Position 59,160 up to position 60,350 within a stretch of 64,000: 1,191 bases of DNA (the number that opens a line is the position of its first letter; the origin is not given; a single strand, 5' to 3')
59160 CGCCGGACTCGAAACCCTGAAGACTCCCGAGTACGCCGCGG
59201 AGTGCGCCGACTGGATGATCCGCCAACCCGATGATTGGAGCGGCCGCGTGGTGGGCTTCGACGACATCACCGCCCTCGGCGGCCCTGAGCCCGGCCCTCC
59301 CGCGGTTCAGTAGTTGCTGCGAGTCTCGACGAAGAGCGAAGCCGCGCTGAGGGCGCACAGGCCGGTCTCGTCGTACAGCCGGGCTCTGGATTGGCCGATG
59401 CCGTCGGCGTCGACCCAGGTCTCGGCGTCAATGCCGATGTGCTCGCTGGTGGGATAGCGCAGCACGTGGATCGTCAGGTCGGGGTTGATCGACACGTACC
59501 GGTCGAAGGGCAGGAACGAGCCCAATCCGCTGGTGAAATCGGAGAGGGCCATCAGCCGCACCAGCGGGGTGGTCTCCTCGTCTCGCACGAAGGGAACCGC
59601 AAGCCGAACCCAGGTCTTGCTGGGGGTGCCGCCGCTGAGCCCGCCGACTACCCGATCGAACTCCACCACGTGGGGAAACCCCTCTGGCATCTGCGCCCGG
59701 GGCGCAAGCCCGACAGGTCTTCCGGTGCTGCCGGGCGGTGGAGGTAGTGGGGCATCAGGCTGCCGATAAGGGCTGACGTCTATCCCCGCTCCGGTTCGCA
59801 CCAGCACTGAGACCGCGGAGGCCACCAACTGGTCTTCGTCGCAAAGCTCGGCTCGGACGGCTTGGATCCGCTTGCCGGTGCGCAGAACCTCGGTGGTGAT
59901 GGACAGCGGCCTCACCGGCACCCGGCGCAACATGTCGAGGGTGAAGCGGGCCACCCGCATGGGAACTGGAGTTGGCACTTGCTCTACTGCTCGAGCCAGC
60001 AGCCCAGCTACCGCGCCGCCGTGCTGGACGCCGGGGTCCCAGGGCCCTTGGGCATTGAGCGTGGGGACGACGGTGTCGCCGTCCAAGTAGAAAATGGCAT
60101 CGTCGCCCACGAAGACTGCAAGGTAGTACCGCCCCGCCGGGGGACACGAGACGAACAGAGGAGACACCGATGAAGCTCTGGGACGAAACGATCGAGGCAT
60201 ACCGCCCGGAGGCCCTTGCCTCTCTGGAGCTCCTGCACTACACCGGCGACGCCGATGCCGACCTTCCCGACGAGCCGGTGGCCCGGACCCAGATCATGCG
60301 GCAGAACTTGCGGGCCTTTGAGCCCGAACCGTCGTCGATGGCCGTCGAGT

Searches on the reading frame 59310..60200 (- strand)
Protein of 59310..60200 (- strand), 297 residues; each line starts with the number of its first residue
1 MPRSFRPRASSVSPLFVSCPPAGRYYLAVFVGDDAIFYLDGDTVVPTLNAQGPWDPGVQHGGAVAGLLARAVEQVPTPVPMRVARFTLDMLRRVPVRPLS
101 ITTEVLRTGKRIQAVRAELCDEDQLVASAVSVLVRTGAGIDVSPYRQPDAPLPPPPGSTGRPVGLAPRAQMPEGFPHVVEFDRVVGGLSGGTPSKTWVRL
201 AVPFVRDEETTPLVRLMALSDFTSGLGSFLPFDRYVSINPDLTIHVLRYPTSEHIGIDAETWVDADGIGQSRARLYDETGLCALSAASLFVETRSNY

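Call 86: search_protein_families(library=pfam, proteins=[window:59310-60200:-], max_evalue=0.001)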
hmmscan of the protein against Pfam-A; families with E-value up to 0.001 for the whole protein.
window:59310-60200:- (297 aa): 3 families
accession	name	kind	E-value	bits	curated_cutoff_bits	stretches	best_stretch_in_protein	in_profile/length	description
PF13622.12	4HBT_3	-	2.3e-18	66.7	24.3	1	51-130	2-79/83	Acyl-CoA thioesterase N-terminal domain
PF20789.3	4HBT_3C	-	9e-17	62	24.1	1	169-286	15-135/140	Acyl-CoA thioesterase C-terminal domain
PF03061.28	4HBT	-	0.0006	20.5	20.6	0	75-126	27-77/79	Thioesterase superfamily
